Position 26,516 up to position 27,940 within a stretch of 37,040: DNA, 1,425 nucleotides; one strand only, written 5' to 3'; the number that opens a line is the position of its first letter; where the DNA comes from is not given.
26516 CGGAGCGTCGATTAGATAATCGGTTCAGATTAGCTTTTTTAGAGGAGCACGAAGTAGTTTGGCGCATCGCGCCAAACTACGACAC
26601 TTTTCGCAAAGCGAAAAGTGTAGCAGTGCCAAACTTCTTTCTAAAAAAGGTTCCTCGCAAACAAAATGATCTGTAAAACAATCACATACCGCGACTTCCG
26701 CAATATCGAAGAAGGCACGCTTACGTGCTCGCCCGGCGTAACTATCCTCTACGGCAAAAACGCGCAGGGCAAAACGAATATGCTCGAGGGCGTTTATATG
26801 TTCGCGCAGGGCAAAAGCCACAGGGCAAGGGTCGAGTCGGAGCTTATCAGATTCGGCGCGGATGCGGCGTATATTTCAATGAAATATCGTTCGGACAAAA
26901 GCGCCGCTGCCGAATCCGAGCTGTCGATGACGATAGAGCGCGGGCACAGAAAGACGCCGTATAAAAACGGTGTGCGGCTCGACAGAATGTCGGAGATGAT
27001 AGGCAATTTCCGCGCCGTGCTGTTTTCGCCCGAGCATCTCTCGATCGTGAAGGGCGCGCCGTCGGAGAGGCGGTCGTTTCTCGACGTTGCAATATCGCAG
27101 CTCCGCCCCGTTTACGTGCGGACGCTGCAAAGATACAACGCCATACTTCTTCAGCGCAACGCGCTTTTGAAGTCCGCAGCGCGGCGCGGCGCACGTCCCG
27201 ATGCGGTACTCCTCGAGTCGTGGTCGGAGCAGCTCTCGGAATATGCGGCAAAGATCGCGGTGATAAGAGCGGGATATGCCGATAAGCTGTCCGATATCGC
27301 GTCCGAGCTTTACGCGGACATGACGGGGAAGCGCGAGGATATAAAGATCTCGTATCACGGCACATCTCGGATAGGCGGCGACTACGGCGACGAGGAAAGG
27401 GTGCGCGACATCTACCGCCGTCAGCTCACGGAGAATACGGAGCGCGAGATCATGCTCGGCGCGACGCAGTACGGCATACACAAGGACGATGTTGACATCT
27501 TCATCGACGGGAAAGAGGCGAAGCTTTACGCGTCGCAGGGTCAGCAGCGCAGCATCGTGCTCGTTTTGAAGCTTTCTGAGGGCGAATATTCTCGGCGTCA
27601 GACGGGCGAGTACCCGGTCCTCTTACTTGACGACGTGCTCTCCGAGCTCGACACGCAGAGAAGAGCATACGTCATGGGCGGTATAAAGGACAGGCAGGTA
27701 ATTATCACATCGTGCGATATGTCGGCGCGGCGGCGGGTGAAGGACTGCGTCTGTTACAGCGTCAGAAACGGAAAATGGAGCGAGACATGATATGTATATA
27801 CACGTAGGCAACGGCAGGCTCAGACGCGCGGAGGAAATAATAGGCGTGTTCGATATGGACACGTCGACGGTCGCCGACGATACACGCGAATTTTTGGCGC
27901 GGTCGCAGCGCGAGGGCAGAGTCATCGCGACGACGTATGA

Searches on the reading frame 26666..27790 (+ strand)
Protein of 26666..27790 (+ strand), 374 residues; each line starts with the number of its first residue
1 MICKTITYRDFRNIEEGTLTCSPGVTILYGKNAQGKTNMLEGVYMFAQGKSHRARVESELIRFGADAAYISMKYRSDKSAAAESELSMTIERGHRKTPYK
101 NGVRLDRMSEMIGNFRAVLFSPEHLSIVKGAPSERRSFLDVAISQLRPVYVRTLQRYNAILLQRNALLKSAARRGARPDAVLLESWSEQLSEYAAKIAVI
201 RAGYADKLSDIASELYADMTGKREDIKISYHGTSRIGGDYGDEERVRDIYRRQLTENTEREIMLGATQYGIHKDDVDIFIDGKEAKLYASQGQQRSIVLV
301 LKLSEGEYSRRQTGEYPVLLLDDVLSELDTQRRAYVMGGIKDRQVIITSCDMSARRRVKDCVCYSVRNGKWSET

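Call 67: search_protein_families(library=pfam, proteins=[window:26666-27790:+], max_evalue=0.00001)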
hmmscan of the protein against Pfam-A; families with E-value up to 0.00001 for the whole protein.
window:26666-27790:+ (374 aa): 1 family
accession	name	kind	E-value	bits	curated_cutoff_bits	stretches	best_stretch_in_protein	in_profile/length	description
PF02463.25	SMC_N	-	1.9e-14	54.1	40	1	4-360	3-207/220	RecF/RecN/SMC N terminal domain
